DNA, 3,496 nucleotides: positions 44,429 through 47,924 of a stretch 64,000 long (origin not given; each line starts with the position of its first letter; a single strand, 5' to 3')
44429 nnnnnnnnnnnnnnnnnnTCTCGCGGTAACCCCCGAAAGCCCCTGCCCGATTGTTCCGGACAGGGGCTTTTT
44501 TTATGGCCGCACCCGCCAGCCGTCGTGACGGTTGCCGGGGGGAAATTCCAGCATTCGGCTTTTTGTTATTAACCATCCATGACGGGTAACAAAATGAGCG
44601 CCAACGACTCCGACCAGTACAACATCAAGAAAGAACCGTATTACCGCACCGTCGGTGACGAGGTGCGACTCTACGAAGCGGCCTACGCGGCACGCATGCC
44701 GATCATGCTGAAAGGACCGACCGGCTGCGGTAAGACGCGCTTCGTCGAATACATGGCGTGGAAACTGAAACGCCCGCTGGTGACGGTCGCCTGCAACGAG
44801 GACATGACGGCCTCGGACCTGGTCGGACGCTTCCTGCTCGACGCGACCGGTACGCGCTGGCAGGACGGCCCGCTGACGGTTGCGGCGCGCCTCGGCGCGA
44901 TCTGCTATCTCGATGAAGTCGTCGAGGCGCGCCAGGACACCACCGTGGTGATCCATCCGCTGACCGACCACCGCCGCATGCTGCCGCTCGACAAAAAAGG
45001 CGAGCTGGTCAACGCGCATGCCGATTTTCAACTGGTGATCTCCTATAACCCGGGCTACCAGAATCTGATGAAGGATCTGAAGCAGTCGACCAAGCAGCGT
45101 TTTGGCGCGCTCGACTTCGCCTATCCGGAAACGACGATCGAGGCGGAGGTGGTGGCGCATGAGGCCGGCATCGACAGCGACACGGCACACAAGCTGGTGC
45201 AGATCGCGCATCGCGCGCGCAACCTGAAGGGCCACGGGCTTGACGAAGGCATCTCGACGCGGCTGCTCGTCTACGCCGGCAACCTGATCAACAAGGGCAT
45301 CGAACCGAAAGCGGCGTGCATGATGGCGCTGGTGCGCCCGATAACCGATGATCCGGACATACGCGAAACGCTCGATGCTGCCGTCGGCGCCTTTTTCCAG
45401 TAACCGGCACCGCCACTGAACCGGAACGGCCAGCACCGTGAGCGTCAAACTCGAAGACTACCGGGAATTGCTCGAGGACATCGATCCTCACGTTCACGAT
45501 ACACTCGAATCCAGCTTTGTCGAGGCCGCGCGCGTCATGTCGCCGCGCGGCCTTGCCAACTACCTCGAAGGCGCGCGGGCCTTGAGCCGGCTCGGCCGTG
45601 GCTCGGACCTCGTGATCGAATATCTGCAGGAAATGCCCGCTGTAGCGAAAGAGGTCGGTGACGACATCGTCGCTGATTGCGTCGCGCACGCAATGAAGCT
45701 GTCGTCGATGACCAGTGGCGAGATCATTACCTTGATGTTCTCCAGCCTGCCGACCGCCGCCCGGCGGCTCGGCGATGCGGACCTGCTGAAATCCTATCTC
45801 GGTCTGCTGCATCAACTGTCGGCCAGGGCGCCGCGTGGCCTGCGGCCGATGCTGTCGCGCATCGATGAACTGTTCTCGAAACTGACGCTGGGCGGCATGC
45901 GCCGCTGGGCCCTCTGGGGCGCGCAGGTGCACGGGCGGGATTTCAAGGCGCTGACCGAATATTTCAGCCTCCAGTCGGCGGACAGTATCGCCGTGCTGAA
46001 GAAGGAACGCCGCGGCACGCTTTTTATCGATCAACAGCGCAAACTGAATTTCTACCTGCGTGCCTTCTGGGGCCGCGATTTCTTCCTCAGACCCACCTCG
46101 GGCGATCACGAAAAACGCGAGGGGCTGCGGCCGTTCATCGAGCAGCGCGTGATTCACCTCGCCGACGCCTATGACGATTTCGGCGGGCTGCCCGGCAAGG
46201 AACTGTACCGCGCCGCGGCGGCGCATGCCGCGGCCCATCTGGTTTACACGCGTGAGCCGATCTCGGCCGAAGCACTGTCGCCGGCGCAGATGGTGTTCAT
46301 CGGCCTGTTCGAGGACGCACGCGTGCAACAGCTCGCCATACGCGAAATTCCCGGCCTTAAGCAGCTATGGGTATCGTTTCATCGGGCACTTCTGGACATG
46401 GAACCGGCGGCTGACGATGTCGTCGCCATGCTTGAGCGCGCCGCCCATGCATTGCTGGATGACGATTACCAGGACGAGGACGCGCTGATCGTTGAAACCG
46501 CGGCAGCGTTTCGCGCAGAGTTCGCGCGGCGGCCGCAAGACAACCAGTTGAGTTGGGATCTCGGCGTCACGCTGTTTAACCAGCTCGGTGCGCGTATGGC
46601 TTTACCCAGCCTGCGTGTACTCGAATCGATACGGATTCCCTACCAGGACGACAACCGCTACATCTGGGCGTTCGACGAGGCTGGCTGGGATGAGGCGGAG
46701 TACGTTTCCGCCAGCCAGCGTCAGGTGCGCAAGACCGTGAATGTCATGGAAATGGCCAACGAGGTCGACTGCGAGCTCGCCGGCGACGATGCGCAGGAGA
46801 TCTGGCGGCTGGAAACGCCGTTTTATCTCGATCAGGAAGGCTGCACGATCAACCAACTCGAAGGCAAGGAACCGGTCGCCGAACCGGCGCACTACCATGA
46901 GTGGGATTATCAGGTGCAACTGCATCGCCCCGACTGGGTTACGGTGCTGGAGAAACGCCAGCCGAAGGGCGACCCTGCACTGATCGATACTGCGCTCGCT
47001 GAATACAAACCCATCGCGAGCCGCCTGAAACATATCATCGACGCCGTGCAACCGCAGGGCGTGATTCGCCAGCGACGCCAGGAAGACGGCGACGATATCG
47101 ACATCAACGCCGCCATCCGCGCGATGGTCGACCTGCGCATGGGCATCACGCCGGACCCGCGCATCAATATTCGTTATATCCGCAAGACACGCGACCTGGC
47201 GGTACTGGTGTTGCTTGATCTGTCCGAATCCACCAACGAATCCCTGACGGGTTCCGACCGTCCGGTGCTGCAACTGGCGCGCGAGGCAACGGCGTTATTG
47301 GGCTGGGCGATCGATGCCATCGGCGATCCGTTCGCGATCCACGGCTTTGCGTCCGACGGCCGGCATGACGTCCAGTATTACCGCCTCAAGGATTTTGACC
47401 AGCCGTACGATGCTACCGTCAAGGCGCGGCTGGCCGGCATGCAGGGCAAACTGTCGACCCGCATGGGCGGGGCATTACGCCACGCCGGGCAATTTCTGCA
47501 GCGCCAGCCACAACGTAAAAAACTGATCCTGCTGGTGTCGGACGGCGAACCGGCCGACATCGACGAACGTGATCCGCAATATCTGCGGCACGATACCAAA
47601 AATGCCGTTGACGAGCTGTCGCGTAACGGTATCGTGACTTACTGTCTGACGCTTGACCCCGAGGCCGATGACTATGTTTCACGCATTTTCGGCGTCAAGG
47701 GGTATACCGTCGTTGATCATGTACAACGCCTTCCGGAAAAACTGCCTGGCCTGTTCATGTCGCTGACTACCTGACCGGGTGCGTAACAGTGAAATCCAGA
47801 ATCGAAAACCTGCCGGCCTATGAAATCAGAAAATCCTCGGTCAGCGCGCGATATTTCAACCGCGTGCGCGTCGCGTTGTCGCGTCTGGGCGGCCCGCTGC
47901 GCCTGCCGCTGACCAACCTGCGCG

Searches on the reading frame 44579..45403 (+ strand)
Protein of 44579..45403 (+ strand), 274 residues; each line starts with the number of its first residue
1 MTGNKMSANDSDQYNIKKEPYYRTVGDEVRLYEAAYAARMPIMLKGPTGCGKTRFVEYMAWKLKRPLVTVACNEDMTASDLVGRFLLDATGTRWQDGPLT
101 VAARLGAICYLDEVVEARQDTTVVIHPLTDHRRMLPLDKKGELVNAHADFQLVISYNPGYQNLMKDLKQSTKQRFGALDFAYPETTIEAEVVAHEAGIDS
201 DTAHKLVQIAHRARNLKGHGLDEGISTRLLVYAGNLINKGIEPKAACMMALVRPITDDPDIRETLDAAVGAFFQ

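Call 25: search_protein_families(library=ncbifam, proteins=[window:44579-45403:+], max_evalue=1e-15)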
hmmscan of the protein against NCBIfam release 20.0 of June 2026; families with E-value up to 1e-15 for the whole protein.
window:44579-45403:+ (274 aa): 1 family
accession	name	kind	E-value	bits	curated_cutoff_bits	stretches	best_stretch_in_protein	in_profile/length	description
TIGR02640.1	gas_vesic_GvpN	equivalog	6.7e-20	71.7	266.8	0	38-85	20-67/262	gas vesicle protein GvpN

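Call 81: search_solved_structures(query=window:44579-45403:+, max_evalue=1e-20)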
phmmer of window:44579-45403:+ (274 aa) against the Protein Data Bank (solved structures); distinct sequences matched with E-value up to 1e-20: 9.
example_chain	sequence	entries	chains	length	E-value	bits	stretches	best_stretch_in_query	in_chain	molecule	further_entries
5c3c_A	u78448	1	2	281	6e-144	481.4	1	9-273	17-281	CbbQ/NirQ/NorQ domain protein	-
6l1q_C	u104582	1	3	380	1.4e-126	424.4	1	3-272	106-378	CbbQ protein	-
9qh4_A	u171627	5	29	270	3.5e-91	308.4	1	18-272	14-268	Protein NorQ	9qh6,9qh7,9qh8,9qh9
9qhd_A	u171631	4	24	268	1.9e-86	292.9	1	19-271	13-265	Nitric oxide reductase NorQ protein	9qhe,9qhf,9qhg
6i27_A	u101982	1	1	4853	2.3e-53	184.5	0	29-210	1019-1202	Midasin,Midasin,Midasin,Midasin,Midasin,Midasin,Midasin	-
6i26_A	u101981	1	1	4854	2.3e-53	184.5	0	29-210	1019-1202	Midasin,Midasin,Midasin,Midasin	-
6hyp_A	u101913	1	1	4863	2.3e-53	184.5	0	29-210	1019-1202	Midasin,Midasin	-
5jcs_s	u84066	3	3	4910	2.4e-53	184.4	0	29-210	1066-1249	Midasin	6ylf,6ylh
6or5_A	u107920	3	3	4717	6.7e-49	169.8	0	34-210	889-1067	Midasin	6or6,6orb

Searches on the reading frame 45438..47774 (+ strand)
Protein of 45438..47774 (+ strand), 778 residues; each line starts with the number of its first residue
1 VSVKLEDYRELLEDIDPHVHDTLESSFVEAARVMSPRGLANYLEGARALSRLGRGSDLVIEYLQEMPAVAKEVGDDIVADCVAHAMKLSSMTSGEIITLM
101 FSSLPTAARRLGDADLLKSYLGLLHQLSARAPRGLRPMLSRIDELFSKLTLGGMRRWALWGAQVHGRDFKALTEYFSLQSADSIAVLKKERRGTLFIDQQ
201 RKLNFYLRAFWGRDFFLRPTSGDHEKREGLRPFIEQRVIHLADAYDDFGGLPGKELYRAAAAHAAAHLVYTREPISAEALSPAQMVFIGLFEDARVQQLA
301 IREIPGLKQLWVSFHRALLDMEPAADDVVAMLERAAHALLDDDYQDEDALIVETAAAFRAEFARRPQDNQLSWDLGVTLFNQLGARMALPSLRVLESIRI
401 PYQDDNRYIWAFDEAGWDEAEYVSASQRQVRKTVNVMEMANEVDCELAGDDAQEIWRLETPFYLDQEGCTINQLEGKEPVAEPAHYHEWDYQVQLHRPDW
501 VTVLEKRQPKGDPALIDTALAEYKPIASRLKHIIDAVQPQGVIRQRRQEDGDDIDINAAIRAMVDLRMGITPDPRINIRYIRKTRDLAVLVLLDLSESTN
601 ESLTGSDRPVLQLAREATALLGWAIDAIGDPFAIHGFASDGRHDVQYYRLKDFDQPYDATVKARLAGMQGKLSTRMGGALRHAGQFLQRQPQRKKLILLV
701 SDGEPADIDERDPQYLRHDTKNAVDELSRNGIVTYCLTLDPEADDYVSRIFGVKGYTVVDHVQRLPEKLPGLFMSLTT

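Call 25: search_protein_families(library=ncbifam, proteins=[window:45438-47774:+], max_evalue=1e-15)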
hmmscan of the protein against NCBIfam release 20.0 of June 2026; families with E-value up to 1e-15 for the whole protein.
window:45438-47774:+ (778 aa): 0 families

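Call 32: search_protein_families(library=pfam, proteins=[window:45438-47774:+], max_evalue=0.0001)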
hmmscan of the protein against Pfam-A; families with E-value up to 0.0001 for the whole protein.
window:45438-47774:+ (778 aa): 2 families
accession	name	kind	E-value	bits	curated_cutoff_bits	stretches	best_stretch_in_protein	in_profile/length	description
PF05762.20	VWA_CoxE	-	2.1e-06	27.8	26.4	0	543-601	15-71/222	VWA domain containing CoxE-like protein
PF00092.34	VWA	-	4.7e-05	24.1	23.8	1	590-750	3-150/174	von Willebrand factor type A domain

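Call 82: search_solved_structures(query=window:45438-47774:+, max_evalue=1e-10)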
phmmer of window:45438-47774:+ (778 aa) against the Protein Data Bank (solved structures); distinct sequences matched with E-value up to 1e-10: 2.
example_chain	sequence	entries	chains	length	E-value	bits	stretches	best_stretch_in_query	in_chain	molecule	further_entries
9qhd_G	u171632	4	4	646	2.5e-48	168.1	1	482-776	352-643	Nitric oxide reductase NorD protein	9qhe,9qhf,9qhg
9qh6_G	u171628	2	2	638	1.1e-47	165.9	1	478-776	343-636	von Willebrand factor, type A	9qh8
